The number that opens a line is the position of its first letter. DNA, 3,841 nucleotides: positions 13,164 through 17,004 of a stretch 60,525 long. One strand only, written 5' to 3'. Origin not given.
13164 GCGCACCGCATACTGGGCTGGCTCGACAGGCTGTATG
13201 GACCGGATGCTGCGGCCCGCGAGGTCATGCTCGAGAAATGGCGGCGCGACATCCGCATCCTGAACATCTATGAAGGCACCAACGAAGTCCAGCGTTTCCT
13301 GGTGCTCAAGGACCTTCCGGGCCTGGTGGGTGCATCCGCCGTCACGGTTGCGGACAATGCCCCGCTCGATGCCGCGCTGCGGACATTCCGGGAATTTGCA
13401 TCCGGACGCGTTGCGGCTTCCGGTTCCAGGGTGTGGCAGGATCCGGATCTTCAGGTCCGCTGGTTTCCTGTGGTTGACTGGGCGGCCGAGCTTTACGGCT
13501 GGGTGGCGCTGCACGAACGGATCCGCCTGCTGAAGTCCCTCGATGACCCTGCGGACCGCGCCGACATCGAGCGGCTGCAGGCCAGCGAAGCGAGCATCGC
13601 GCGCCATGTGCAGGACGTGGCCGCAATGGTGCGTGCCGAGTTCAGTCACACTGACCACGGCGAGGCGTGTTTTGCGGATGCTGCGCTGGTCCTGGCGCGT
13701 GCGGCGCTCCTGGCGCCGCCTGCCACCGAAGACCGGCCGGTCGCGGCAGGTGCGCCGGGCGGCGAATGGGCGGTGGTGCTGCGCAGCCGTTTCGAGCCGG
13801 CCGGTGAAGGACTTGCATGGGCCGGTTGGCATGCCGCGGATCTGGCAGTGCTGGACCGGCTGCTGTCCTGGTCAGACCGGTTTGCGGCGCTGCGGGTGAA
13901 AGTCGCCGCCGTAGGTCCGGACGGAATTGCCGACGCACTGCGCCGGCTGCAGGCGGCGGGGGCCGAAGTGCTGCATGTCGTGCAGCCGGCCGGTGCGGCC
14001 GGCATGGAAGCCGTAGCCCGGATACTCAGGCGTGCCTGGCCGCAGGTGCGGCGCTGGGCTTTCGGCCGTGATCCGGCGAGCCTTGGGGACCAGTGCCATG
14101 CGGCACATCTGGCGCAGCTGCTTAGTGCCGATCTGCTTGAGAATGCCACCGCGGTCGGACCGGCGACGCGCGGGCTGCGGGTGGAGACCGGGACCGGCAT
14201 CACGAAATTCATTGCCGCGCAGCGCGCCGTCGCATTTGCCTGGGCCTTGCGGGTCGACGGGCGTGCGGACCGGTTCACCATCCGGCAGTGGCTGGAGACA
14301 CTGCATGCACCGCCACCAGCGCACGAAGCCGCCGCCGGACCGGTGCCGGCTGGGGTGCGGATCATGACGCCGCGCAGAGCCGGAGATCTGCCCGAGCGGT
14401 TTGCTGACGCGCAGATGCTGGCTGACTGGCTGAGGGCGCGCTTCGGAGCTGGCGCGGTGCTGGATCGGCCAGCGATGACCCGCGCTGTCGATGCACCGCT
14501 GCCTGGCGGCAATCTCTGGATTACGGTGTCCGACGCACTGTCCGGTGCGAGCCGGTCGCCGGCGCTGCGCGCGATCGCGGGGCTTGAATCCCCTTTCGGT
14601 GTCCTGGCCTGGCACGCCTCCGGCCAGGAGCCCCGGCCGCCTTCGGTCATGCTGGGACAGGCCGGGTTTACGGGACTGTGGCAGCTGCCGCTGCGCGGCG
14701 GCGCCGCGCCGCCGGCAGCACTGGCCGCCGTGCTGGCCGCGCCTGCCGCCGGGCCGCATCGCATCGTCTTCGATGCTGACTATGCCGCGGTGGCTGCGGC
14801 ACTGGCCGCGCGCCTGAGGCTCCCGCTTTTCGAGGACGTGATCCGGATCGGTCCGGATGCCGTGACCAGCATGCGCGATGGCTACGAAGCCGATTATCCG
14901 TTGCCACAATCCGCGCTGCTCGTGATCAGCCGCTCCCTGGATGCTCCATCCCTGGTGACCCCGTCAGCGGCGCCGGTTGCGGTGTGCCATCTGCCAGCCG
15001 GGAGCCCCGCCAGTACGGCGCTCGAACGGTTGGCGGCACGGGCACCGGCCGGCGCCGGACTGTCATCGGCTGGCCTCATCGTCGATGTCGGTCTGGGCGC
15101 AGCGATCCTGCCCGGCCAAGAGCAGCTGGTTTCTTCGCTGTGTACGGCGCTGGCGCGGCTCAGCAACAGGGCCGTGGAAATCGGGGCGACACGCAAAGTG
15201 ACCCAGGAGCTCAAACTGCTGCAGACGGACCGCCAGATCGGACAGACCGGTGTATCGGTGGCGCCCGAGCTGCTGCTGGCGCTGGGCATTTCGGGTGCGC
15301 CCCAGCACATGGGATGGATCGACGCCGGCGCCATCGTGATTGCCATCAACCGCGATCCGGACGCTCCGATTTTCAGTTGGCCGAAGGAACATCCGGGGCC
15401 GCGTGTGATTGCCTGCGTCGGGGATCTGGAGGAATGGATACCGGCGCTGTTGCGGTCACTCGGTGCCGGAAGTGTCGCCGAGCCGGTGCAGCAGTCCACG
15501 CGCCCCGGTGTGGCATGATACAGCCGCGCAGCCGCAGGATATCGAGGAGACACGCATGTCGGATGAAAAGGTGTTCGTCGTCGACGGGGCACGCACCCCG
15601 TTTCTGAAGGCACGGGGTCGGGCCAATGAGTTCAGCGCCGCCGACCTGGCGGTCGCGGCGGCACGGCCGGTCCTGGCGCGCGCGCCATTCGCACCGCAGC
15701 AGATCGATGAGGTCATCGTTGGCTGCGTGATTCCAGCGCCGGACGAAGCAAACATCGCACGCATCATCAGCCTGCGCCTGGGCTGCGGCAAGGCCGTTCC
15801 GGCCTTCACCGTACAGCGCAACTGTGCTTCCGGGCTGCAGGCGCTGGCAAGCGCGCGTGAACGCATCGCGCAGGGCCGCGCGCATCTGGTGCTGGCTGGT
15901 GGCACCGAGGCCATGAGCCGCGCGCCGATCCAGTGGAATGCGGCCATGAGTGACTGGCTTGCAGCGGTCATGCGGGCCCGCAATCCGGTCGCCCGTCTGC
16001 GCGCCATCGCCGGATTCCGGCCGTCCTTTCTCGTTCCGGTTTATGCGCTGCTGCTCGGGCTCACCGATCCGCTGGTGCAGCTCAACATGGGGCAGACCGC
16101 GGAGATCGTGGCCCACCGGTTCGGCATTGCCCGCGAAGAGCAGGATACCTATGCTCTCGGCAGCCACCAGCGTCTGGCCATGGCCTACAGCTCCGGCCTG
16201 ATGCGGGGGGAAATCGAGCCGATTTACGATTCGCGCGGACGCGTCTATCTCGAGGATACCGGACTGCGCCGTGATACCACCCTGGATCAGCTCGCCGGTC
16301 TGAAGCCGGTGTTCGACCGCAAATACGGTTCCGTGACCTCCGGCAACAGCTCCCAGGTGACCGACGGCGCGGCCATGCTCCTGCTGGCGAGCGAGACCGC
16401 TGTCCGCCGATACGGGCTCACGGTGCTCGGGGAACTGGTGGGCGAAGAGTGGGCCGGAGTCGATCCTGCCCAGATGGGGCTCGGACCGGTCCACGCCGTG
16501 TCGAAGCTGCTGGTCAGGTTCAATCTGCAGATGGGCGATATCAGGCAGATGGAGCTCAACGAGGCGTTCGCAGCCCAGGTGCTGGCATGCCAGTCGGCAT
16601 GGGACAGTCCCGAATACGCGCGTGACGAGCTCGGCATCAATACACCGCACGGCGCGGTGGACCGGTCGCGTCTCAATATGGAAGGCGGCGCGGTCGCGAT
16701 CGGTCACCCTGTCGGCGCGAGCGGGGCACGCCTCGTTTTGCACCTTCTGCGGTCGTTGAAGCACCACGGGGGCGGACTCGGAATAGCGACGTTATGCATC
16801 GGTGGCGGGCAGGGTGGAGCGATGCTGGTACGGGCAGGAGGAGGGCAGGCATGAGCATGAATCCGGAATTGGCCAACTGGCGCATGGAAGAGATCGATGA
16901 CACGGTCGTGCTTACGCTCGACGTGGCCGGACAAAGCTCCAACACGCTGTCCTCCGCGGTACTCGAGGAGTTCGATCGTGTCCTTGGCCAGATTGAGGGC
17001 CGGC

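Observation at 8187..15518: Single 2,443-aa polypeptide fusing ETF-QO (FixC/FixX), acyl-CoA dehydrogenase and both ETF subunits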

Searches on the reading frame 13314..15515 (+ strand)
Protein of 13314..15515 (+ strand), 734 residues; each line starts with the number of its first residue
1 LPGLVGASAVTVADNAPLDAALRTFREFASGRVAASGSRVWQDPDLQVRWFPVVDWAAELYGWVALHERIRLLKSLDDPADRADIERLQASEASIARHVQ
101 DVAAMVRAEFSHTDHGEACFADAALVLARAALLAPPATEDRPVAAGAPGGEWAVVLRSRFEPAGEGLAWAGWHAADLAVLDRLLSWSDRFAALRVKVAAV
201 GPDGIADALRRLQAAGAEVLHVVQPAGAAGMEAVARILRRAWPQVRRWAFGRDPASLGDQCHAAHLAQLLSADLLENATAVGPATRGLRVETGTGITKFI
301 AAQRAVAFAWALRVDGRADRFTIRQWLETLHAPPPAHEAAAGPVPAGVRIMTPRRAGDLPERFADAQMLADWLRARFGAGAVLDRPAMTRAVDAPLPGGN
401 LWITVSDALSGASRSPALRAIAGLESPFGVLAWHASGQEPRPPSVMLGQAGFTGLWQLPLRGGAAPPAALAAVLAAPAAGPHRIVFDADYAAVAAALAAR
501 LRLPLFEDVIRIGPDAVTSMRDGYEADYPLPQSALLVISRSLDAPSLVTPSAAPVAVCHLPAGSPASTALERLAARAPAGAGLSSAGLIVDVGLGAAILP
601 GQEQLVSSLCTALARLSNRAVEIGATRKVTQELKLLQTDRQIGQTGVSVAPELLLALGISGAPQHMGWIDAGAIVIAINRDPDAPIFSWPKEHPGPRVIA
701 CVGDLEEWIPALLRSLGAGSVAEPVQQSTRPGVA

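Call 30: search_solved_structures(query=A3, max_evalue=0.01)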
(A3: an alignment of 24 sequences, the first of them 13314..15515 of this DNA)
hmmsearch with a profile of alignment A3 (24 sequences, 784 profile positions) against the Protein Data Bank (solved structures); distinct sequences matched with E-value up to 0.01: 24.
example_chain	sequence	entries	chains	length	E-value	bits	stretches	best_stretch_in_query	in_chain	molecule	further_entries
7koe_B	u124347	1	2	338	2.9e-35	125.7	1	429-781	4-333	Electron transfer flavoprotein, alpha subunit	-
1t9g_R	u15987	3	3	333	3.9e-35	125.3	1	428-777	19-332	Electron transfer flavoprotein alpha-subunit, mitochondrial | Electron transfer flavoprotein alpha-subunit, mitochondrial precursor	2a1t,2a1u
1efv_A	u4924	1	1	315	4.1e-35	125.2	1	456-777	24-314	ELECTRON TRANSFER FLAVOPROTEIN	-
6fah_A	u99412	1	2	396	1.3e-34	123.5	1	425-777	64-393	Caffeyl-CoA reductase-Etf complex subunit CarE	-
5ol2_A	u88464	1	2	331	1.3e-33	120.2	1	430-777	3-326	Electron transfer flavoprotein large subunit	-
5ow0_A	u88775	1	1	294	5e-32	115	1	532-777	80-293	Electron transfer flavoprotein, alpha subunit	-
1efp_A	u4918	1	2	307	5.8e-30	108.1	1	444-773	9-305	PROTEIN (ELECTRON TRANSFER FLAVOPROTEIN)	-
4kpu_A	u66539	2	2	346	1.3e-29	107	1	430-777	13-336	Electron transfer flavoprotein alpha subunit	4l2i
7qh2_A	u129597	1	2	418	1.2e-28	103.9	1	440-776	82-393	Lactate dehydrogenase (NAD(+),ferredoxin) subunit LctC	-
4kpu_B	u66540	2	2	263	1.2e-22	83.9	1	160-364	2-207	Electron transfer flavoprotein alpha/beta-subunit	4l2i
6fah_B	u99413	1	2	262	1.4e-21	80.4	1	188-398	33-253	Caffeyl-CoA reductase-Etf complex subunit CarD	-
1o94_C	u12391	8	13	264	2.9e-21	79.4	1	161-372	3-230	ELECTRON TRANSFER FLAVOPROTEIN BETA-SUBUNIT | ELECTRON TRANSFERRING FLAVOPROTEIN BETA-SUBUNIT | Electron transfer flavoprotein subunit beta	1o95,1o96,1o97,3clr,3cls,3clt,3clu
1efp_B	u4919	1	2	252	4.5e-18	68.8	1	160-383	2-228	PROTEIN (ELECTRON TRANSFER FLAVOPROTEIN)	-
2a1t_S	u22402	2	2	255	7.1e-18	68.2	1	158-399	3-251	Electron transfer flavoprotein beta-subunit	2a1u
1efv_B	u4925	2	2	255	8.2e-18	68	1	158-399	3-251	ELECTRON TRANSFER FLAVOPROTEIN | Electron transfer flavoprotein beta-subunit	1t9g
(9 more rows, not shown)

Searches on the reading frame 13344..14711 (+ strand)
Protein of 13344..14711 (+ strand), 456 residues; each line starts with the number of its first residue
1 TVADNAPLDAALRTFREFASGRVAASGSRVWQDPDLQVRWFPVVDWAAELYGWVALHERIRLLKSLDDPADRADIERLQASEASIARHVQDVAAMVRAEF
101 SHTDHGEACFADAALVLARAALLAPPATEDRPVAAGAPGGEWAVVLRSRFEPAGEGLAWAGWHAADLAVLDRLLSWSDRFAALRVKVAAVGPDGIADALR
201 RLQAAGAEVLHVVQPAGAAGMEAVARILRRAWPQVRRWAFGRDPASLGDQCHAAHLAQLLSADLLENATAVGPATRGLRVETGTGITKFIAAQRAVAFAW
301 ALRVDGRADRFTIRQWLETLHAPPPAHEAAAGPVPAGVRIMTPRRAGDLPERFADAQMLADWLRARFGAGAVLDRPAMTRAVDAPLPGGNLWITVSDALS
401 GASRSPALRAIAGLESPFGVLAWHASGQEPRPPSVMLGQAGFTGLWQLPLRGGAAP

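Call 41: search_solved_structures(query=A6, max_evalue=0.01, show_alignments=3)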
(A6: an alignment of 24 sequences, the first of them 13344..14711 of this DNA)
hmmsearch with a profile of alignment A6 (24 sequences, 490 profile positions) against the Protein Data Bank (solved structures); distinct sequences matched with E-value up to 0.01: 10.
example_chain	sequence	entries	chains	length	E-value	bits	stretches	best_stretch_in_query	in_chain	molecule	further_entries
4kpu_B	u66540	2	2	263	4.1e-23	85.4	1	148-358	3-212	Electron transfer flavoprotein alpha/beta-subunit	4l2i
6fah_B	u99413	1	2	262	1.1e-21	80.7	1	175-347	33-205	Caffeyl-CoA reductase-Etf complex subunit CarD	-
1o94_C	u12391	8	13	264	3.1e-20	75.9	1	174-350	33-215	ELECTRON TRANSFER FLAVOPROTEIN BETA-SUBUNIT | ELECTRON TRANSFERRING FLAVOPROTEIN BETA-SUBUNIT | Electron transfer flavoprotein subunit beta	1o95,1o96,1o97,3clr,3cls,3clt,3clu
1efp_B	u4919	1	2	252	3.2e-17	66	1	169-386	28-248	PROTEIN (ELECTRON TRANSFER FLAVOPROTEIN)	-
2a1t_S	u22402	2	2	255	1.4e-16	63.9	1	175-387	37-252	Electron transfer flavoprotein beta-subunit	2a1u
1efv_B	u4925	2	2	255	1.4e-16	63.8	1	175-387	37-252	ELECTRON TRANSFER FLAVOPROTEIN | Electron transfer flavoprotein beta-subunit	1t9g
7koe_A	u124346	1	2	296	5.4e-16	61.9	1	175-330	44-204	Electron transfer flavoprotein, beta subunit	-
5ol2_B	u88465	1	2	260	5.5e-16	61.9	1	175-323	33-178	Electron transfer flavoprotein small subunit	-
5ow0_B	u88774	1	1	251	1.1e-13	54.3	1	180-350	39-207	Electron transfer flavoprotein, beta subunit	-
7qh2_B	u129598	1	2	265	1.2e-09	41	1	174-324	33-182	Lactate dehydrogenase (NAD(+),ferredoxin) subunit LctB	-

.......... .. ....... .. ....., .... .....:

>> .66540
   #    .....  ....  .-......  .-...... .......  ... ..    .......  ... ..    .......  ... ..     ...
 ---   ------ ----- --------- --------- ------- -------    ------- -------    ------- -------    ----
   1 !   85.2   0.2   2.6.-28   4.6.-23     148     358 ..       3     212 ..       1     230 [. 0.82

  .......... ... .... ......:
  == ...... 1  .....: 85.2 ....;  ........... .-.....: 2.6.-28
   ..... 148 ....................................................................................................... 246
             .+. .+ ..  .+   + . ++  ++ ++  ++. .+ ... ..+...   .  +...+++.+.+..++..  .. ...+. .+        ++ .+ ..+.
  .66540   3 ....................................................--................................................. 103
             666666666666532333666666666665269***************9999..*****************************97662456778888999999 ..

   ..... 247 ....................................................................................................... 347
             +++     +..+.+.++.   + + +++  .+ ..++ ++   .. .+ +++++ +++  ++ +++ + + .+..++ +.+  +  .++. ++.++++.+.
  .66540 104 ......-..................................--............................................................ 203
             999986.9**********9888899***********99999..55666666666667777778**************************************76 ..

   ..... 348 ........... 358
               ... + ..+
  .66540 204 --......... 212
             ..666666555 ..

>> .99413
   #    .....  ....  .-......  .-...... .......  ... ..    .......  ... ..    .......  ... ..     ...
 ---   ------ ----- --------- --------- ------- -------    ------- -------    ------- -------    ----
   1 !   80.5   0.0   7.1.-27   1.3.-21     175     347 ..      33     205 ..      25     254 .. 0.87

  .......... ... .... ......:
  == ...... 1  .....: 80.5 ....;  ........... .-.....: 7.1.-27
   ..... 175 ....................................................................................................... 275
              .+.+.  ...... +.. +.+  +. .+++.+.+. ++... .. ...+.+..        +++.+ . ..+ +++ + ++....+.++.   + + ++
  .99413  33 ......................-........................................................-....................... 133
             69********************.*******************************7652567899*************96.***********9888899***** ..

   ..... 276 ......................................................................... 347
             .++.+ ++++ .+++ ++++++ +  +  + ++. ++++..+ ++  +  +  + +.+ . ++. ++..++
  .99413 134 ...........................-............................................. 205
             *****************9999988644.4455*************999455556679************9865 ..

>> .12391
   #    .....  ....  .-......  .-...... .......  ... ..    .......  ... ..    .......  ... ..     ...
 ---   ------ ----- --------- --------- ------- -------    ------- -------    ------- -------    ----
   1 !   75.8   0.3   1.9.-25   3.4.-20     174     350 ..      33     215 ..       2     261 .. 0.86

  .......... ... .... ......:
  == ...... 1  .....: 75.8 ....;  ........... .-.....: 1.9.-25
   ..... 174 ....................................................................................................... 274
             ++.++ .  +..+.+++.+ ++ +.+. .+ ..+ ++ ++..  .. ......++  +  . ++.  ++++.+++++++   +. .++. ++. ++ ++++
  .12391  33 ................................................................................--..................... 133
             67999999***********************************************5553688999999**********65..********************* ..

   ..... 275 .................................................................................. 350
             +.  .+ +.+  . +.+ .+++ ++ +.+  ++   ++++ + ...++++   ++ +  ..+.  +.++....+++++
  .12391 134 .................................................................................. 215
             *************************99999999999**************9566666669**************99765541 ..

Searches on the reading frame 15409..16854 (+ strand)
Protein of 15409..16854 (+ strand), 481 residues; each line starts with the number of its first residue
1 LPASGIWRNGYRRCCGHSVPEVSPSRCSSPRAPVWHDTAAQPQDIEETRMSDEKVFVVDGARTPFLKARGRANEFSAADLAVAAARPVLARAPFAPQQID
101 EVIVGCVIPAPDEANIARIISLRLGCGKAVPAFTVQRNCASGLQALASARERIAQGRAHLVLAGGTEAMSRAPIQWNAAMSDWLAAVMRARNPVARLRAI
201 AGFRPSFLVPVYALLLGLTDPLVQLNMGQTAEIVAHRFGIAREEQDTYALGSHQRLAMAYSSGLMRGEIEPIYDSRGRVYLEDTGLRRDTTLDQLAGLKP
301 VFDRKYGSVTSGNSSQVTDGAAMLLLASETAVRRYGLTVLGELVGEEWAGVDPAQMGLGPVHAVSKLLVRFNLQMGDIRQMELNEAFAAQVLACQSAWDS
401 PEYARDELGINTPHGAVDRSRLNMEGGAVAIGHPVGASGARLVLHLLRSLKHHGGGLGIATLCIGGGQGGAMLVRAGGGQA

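Call 11: search_protein_families(library=pfam, proteins=[window:15409-16854:+], max_evalue=0.001)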
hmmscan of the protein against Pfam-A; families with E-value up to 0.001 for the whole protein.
window:15409-16854:+ (481 aa): 3 families
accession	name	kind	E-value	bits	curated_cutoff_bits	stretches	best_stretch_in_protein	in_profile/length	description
PF00108.29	Thiolase_N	-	7.9e-64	216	26.4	1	55-329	1-259/260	Thiolase, N-terminal domain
PF02803.24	Thiolase_C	-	3.9e-38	130.3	27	1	338-475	2-122/123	Thiolase, C-terminal domain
PF00109.32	ketoacyl-synt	-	2.9e-07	30.8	20.8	1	114-170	151-205/252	Beta-ketoacyl synthase, N-terminal domain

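Call 70: search_protein_families(library=ncbifam, proteins=[window:15556-16854:+], max_evalue=1e-10)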
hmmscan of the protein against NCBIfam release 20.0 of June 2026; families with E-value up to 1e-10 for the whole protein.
window:15556-16854:+ (432 aa): 34 families (the best 25 are shown)
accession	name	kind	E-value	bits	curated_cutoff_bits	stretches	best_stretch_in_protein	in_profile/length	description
NF006030.0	PRK08170.1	equivalog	1.4e-194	646.8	593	1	3-426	9-431/434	acetyl-CoA C-acetyltransferase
TIGR01930.1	AcCoA-C-Actrans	subfamily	2e-130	435.2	240.55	1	8-425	1-384/385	acetyl-CoA C-acyltransferase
NF006516.0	PRK08963.1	equivalog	4.1e-104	348.8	560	1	3-426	12-434/436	acetyl-CoA C-acyltransferase FadI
NF006740.0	PRK09268.1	equivalog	5.3e-96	322.2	539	1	4-425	11-429/431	acetyl-CoA C-acetyltransferase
TIGR02430.1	pcaF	equivalog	4.3e-91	305.9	597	1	5-425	2-397/400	3-oxoadipyl-CoA thiolase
NF006552.0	PRK09051.1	subfamily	8.8e-89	298.5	565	1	3-424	3-391/395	beta-ketothiolase BktB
NF006551.0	PRK09050.1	subfamily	1.1e-86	291.4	605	1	5-425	3-398/401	3-oxoadipyl-CoA thiolase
NF004853.0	PRK06205.1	subfamily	3.4e-86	289.8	551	1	5-425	3-400/404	acetyl-CoA C-acetyltransferase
TIGR02446.1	FadI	equivalog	5.2e-85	286.1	711.55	1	4-426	7-428/430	acetyl-CoA C-acyltransferase FadI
NF005890.0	PRK07851.1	equivalog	6.4e-82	275.7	580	1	7-425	5-402/406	acetyl-CoA C-acetyltransferase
NF006553.0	PRK09052.1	equivalog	3.3e-81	273.3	567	2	176-425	152-396/399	acetyl-CoA C-acyltransferase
NF042999.1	bketothiol_BktB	equivalog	6.6e-80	269.3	725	1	4-424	3-390/394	beta-ketothiolase BktB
NF006510.0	PRK08947.1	equivalog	1e-78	265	519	2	177-424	146-383/387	acetyl-CoA C-acyltransferase FadA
NF005805.0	PRK07661.1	equivalog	4.3e-78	263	633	2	171-423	140-386/391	acetyl-CoA C-acetyltransferase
NF005033.0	PRK06445.1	equivalog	1.3e-75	255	511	2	175-425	157-392/395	acetyl-CoA C-acetyltransferase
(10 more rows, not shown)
